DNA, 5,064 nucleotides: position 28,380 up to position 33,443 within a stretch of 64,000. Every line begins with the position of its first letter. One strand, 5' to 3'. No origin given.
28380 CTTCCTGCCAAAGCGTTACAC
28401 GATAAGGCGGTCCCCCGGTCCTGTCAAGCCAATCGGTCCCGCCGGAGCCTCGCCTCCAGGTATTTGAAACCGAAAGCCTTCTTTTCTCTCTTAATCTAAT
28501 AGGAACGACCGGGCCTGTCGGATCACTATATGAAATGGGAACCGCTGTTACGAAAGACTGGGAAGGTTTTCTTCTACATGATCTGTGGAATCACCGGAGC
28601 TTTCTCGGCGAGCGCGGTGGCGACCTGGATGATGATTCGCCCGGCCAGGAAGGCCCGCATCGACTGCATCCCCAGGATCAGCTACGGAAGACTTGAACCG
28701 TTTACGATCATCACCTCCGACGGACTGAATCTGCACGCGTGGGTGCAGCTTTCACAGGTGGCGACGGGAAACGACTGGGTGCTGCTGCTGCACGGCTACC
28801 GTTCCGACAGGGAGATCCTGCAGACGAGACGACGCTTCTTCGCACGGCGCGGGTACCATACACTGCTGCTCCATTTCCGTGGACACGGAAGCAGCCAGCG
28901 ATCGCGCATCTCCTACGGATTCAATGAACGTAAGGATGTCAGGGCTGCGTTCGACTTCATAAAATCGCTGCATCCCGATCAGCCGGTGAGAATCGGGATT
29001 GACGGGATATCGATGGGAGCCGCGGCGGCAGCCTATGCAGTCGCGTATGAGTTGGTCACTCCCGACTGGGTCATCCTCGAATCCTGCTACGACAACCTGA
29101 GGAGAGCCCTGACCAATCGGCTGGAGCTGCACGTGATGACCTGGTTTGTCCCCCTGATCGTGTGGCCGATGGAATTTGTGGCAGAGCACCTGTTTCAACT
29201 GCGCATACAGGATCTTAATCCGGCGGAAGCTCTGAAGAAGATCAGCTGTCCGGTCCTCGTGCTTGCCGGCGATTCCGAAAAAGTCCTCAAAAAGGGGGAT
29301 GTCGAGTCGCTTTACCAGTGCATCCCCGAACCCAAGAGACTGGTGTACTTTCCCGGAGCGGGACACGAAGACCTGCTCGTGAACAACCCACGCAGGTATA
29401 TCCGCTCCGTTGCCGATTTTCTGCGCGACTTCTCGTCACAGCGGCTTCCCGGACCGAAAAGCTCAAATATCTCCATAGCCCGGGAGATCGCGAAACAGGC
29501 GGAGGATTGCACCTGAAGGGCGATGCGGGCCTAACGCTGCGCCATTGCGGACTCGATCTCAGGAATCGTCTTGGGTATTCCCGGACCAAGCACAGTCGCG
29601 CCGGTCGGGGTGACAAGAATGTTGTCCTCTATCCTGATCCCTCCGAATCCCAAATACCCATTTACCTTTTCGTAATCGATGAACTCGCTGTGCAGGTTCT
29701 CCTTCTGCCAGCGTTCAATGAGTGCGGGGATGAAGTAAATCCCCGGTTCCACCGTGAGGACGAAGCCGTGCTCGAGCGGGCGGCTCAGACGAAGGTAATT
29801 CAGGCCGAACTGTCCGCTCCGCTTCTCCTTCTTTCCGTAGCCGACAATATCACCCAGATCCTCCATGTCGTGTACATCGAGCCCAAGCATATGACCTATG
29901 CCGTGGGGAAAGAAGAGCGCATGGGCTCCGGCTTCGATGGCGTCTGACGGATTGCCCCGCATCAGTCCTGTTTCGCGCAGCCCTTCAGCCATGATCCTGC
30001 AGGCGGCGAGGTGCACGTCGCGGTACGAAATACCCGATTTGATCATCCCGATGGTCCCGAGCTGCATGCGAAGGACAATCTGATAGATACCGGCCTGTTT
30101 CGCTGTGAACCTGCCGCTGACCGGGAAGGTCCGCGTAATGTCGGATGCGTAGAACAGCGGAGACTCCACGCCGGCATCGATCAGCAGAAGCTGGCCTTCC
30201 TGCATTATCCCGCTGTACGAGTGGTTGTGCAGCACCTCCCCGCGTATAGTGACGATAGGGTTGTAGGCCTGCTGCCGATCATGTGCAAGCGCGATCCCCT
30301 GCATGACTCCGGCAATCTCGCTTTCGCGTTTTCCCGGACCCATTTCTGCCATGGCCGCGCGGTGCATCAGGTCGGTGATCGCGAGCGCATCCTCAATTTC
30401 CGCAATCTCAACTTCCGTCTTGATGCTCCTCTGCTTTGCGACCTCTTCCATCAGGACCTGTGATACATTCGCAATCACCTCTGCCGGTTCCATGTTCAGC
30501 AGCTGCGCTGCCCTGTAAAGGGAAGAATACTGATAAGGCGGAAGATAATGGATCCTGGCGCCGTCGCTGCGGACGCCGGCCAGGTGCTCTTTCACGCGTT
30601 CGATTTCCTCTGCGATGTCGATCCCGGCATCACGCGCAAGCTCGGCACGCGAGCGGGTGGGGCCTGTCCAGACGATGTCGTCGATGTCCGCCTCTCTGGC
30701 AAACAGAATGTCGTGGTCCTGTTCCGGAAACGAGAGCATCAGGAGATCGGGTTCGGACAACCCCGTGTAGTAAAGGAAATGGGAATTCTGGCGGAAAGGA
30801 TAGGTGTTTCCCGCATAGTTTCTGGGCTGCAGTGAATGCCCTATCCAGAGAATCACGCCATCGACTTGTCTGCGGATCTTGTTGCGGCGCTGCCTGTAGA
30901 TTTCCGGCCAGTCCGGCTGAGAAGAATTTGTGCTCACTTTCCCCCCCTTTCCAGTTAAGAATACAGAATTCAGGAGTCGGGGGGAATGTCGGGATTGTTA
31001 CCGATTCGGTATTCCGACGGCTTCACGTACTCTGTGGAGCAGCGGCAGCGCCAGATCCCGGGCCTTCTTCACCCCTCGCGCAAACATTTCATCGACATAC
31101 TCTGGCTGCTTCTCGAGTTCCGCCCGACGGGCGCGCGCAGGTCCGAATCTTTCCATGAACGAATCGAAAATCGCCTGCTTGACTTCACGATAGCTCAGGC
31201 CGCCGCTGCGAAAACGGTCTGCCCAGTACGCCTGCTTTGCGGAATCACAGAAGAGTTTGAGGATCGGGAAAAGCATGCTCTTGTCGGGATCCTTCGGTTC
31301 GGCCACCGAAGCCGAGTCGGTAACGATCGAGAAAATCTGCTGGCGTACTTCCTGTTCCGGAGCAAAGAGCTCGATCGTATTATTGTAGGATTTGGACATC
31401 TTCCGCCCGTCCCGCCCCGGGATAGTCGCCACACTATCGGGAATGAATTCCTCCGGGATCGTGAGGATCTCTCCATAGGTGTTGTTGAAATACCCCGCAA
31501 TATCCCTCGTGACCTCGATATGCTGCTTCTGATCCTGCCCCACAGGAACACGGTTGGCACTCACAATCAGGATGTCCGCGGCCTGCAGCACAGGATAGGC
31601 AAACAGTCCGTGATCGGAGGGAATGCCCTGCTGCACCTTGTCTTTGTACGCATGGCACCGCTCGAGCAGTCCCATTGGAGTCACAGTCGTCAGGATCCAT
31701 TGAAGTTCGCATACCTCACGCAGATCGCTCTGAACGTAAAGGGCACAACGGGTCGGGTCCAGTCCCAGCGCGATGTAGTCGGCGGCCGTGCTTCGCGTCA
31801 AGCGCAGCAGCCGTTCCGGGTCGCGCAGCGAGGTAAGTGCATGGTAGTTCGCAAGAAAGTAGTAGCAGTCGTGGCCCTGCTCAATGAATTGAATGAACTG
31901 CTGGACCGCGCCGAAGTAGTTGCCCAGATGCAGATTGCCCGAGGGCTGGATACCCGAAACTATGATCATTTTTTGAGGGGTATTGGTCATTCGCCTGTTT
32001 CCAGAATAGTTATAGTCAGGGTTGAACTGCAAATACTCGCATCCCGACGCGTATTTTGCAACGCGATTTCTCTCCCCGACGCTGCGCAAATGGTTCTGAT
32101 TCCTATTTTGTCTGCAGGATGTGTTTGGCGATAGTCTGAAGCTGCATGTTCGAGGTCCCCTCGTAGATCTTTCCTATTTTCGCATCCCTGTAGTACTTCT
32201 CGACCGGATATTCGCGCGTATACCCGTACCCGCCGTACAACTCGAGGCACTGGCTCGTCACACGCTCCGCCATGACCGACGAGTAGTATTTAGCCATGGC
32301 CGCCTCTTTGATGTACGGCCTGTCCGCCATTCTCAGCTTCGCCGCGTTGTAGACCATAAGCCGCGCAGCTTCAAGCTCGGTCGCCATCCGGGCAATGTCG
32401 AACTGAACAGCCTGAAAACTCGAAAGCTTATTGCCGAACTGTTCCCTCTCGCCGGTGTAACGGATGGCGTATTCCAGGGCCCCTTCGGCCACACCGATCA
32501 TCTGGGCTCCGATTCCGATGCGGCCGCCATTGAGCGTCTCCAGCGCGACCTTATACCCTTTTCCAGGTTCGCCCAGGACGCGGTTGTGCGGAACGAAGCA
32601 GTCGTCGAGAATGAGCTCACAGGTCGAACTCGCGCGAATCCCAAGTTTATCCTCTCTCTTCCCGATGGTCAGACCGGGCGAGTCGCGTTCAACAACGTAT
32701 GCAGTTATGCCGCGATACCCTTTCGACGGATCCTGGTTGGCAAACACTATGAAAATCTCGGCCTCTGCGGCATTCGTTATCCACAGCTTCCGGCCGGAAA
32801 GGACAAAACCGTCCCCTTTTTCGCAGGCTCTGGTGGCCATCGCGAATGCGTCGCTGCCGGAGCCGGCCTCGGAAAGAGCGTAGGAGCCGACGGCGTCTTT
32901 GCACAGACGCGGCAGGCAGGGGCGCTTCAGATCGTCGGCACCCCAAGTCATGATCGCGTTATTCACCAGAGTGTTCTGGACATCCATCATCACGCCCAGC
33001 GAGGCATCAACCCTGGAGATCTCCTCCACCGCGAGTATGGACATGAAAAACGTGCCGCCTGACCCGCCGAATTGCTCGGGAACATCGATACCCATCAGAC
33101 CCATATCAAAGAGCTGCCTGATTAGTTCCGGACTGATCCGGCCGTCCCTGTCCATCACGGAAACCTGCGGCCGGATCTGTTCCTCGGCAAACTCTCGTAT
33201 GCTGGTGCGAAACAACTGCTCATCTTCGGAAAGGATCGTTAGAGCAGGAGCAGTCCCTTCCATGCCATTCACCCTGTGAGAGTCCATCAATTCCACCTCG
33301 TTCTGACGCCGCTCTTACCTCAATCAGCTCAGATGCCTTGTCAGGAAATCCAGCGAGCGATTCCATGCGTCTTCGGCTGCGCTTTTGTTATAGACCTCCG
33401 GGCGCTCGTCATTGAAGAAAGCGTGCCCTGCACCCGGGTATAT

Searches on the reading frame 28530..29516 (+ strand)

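Call 3: search_protein_families(library=pfam, proteins=[window:28530-29516:+], max_evalue=0.01)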
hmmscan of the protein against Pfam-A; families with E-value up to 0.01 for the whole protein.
window:28530-29516:+ (328 aa): 6 families
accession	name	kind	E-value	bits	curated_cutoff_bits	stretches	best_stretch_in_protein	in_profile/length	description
PF12146.15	Hydrolase_4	-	1.2e-15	57.9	27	2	84-172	7-95/239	Serine aminopeptidase, S33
PF00561.26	Abhydrolase_1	-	4.2e-09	36.9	25.8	1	83-173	2-89/245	alpha/beta hydrolase fold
PF12697.13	Abhydrolase_6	-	5.8e-09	37.4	26.3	1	84-290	1-214/217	Alpha/beta hydrolase family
PF02129.25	Peptidase_S15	-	3.6e-07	30.6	23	1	91-172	46-114/262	X-Pro dipeptidyl-peptidase (S15 family)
PF03959.19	FSH1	-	0.00035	20.7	21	0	132-277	80-198/211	Serine hydrolase (FSH1)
PF00326.27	Peptidase_S9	-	0.0054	16.7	22.6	0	100-297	6-205/213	Prolyl oligopeptidase family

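Call 4: search_protein_families(library=ncbifam, proteins=[window:28530-29516:+], max_evalue=0.01)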
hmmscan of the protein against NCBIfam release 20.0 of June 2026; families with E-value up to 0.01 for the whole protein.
window:28530-29516:+ (328 aa): 10 families
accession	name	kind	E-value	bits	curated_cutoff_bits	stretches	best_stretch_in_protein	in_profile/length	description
NF047920.1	lactonase_UilS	equivalog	9.3e-11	41.9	400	1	74-172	17-117/285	UilS family quorum-quenching N-acyl-homoserine lactonase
TIGR02427.1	protocat_pcaD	equivalog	5.7e-08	32.4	255.85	1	226-299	180-251/251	3-oxoadipate enol-lactonase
TIGR03695.1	menH_SHCHC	equivalog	2.7e-07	30.3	208.55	1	82-188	3-106/252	2-succinyl-6-hydroxy-2,4-cyclohexadiene-1-carboxylate synthase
NF051488.1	bifunc_PcaDC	exception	1.5e-05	24.3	390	1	228-300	182-252/375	bifunctional 3-oxoadipate enol-lactonase/4-carboxymuconolactone decarboxylase PcaDC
NF050089.1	i_nPHAscl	equivalog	6.7e-05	22.1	300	1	233-298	224-288/288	intracellular short-chain-length polyhydroxyalkanoate depolymerase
NF011457.0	PRK14875.1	equivalog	8.2e-05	21.7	307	0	214-279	290-351/372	acetoin dehydrogenase dihydrolipoyllysine-residue acetyltransferase subunit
NF051487.1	bifunc_PcaCD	exception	0.00013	21.2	430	0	226-299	341-412/413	bifunctional 4-carboxymuconolactone decarboxylase/3-oxoadipate enol-lactonase PcaCD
TIGR01250.1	pro_imino_pep_2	subfamily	0.00048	19.8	167.65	1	223-299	215-288/288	proline iminopeptidase-family hydrolase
NF004514.1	PRK05855.1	equivalog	0.00051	18.7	455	1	77-154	18-94/578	SDR family oxidoreductase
TIGR00976.1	CocE_NonD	subfamily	0.009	15.1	66.3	0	64-144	5-89/550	CocE/NonD family hydrolase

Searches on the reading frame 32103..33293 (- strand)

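Call 76: search_protein_families(library=pfam, proteins=[window:32103-33293:-], max_evalue=0.001)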
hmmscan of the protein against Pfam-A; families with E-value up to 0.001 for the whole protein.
window:32103-33293:- (396 aa): 6 families
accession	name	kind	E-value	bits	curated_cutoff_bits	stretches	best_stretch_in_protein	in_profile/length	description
PF00441.29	Acyl-CoA_dh_1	-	1.8e-51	174.7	22.4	1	244-393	1-150/150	Acyl-CoA dehydrogenase, C-terminal domain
PF02771.21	Acyl-CoA_dh_N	-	2.4e-32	112.1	22.9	1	22-132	1-111/113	Acyl-CoA dehydrogenase, N-terminal domain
PF08028.16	Acyl-CoA_dh_2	-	6.8e-26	91.6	22.7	1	259-381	1-133/134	Acyl-CoA dehydrogenase, C-terminal domain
PF02770.24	Acyl-CoA_dh_M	-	2e-24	86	33.3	1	138-232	2-97/97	Acyl-CoA dehydrogenase, middle domain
PF22924.1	ACOX_C_alpha1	-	4.3e-07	30.3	27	1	253-392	3-168/169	Acyl-CoA oxidase, C-alpha1 domain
PF11794.13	HpaB_N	-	5.3e-05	23.4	35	1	158-240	173-269/270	4-hydroxyphenylacetate 3-hydroxylase N terminal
